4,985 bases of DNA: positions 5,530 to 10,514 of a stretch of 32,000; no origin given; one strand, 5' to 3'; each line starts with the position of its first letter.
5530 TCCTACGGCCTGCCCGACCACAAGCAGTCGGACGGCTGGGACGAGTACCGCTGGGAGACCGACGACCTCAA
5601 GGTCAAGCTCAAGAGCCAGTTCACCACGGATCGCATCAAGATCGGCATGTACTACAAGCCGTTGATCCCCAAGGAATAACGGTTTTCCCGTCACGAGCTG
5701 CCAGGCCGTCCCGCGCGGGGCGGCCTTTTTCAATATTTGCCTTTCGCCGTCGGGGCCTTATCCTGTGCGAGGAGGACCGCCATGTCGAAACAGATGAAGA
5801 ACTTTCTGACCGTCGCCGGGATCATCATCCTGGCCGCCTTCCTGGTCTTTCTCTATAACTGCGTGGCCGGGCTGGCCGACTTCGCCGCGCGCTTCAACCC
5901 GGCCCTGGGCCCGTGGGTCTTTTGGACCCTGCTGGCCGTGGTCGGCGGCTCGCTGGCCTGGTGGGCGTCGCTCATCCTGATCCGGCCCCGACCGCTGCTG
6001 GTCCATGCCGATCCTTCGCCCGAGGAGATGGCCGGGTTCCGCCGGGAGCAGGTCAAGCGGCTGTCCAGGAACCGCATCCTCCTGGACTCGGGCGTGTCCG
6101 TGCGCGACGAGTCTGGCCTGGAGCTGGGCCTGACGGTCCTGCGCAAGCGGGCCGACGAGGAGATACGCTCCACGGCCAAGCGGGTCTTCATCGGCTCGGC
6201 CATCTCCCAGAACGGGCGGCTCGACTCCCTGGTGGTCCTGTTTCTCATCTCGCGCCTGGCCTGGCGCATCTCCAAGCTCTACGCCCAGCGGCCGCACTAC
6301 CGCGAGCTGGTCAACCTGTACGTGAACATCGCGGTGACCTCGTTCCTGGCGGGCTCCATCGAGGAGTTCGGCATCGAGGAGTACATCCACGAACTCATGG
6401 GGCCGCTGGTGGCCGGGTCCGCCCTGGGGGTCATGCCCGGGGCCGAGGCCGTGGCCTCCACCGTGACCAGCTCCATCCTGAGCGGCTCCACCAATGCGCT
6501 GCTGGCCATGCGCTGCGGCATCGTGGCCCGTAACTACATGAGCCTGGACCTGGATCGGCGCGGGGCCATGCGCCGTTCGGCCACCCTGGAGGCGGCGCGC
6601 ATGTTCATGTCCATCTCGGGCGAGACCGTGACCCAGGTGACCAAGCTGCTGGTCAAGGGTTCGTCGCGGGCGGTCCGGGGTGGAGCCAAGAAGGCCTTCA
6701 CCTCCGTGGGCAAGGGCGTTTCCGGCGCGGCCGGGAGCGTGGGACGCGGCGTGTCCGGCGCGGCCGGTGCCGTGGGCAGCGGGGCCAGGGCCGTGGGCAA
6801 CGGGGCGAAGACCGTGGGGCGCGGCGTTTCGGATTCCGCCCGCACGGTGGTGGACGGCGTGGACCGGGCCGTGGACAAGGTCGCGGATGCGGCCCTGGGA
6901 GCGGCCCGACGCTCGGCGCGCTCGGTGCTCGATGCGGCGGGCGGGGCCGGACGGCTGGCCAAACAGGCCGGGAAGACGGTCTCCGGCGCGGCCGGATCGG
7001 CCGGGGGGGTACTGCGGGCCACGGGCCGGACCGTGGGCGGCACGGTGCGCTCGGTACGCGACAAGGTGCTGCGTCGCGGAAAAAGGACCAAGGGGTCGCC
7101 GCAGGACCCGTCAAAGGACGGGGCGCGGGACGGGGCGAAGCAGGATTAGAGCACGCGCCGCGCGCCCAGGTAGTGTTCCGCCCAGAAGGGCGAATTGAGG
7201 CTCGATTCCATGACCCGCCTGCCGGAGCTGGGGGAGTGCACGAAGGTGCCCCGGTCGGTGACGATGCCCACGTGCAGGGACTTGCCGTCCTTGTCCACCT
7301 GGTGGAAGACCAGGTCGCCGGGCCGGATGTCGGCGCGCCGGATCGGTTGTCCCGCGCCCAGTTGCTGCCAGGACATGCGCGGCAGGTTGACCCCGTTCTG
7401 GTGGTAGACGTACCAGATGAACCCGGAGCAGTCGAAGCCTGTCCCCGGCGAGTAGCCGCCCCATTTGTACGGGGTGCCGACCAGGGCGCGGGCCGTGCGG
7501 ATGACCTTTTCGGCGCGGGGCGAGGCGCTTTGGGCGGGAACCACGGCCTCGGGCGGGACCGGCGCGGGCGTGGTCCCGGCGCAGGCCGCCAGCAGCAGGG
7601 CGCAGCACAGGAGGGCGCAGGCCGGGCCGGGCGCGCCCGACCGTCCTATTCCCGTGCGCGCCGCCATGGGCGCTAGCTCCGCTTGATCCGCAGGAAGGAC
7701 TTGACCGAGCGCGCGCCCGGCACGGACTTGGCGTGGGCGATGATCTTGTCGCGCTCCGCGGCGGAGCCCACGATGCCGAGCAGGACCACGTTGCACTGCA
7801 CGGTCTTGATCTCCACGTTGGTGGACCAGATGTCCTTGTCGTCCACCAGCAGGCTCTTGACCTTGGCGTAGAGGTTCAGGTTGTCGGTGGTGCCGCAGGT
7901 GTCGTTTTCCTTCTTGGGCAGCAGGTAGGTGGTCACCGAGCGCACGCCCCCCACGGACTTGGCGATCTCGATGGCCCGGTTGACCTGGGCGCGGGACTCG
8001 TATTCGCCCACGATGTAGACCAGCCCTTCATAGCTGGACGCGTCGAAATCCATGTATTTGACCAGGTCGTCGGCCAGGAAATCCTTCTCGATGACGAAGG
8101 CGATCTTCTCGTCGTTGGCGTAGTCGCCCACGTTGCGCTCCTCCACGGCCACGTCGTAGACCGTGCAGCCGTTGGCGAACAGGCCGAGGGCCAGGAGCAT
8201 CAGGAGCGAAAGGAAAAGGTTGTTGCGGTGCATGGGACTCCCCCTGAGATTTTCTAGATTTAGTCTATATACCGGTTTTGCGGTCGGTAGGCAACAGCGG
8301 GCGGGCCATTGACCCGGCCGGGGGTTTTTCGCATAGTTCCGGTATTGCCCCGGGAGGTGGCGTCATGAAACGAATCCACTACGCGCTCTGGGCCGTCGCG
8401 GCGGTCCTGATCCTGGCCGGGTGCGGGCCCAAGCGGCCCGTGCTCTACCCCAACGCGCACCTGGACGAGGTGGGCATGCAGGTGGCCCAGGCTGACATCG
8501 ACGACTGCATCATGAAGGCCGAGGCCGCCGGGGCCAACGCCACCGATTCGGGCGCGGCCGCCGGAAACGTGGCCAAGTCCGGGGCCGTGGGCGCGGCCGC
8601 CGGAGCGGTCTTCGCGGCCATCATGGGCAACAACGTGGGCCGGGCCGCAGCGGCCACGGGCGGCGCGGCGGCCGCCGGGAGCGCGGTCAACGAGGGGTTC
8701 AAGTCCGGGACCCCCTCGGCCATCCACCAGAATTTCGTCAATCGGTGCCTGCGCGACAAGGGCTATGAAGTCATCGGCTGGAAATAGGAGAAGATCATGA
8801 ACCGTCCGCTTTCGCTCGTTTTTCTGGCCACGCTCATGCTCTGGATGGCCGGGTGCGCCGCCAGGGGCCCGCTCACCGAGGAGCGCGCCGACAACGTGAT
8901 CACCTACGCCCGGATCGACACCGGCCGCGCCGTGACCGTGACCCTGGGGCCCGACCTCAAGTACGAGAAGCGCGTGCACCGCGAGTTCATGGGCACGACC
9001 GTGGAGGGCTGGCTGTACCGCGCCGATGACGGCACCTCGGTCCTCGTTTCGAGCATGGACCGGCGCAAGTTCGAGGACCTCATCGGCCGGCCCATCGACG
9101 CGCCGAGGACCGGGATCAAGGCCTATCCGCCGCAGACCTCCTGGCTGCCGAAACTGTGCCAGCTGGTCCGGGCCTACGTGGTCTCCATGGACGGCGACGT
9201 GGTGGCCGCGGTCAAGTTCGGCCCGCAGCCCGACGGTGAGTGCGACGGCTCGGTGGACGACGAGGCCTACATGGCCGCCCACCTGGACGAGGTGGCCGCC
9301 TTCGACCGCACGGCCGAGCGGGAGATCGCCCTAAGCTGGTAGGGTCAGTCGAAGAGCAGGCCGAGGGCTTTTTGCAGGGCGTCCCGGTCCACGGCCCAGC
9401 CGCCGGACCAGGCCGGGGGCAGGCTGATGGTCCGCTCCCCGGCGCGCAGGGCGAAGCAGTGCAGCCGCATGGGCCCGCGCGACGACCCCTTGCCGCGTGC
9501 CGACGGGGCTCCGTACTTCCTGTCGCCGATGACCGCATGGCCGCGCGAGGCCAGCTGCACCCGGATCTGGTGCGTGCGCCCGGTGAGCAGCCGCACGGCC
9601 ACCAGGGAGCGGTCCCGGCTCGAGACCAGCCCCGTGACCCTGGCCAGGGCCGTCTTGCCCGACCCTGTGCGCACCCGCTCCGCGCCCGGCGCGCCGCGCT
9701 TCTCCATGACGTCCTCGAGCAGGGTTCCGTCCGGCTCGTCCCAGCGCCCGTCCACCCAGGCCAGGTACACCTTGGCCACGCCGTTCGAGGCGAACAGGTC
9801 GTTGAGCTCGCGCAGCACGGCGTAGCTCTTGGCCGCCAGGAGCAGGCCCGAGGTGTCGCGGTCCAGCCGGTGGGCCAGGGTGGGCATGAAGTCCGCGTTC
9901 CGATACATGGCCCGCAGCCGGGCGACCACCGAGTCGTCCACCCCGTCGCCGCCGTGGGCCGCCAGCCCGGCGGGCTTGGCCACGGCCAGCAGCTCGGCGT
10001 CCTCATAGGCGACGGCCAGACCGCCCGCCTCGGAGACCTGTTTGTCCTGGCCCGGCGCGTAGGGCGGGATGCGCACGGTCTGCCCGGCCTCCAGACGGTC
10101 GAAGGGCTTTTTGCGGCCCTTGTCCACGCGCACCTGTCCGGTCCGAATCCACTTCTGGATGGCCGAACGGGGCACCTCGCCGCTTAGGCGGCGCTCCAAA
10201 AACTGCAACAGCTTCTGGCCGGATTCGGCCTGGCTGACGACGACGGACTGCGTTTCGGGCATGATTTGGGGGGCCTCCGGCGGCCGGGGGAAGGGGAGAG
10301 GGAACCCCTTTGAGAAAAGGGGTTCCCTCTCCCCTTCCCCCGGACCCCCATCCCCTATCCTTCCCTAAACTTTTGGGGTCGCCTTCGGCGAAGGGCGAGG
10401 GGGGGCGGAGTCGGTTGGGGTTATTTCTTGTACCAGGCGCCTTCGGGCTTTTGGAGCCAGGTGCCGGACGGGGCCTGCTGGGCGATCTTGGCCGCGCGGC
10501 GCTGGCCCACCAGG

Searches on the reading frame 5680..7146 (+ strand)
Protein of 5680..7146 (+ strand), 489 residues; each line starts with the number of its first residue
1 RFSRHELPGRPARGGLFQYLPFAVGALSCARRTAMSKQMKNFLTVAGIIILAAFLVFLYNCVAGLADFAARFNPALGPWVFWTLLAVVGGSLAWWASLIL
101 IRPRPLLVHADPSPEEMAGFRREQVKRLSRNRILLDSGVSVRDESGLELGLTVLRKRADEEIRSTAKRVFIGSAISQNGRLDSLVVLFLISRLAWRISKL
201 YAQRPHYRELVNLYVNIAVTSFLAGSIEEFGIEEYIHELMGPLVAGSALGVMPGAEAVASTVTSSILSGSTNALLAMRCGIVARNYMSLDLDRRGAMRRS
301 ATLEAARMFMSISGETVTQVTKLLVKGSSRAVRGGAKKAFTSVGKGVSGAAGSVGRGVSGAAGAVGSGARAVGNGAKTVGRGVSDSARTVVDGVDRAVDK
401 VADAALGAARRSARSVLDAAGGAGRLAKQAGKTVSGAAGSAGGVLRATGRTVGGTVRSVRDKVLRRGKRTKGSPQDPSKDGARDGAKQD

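Call 48: search_protein_families(library=pfam, proteins=[window:5680-7146:+], max_evalue=0.001)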
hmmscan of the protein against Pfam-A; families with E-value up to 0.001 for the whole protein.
window:5680-7146:+ (489 aa): 1 family
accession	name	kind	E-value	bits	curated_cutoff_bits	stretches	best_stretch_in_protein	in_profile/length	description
PF05128.17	DUF697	-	3.7e-06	27.2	27.7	1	151-288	15-136/162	Domain of unknown function (DUF697)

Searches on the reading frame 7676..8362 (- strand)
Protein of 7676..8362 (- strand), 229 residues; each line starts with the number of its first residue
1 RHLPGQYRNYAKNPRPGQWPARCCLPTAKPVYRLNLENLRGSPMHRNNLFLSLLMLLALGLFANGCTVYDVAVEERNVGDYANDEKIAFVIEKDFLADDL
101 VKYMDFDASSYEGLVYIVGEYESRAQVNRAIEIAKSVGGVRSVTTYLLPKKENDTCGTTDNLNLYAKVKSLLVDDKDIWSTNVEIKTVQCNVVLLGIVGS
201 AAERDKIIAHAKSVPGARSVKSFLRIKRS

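Call 48: search_protein_families(library=pfam, proteins=[window:7676-8362:-], max_evalue=0.001)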
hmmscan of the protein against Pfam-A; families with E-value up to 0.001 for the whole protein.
window:7676-8362:- (229 aa): 1 family
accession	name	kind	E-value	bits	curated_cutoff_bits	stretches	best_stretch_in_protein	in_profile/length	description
PF04972.22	BON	-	1.1e-22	80.5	27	2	164-227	5-68/69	BON domain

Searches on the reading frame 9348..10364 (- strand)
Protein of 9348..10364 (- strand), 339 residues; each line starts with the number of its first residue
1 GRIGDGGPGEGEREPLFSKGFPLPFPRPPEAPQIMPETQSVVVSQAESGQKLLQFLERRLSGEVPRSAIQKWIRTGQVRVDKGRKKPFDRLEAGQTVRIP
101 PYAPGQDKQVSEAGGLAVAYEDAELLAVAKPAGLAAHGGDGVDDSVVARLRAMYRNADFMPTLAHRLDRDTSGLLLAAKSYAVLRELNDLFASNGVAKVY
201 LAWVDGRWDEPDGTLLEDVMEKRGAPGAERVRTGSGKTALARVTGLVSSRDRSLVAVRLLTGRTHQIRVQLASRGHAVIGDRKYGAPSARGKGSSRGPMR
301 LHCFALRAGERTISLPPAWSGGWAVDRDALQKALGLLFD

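Call 48: search_protein_families(library=pfam, proteins=[window:9348-10364:-], max_evalue=0.001)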
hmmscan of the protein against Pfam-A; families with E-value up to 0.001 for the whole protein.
window:9348-10364:- (339 aa): 2 families
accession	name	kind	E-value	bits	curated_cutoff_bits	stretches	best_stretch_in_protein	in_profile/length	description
PF00849.27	PseudoU_synth_2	-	3.4e-26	92.7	26.8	1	125-273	2-152/152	RNA pseudouridylate synthase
PF01479.30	S4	-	0.00032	20.8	22.8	1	52-97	3-48/48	S4 domain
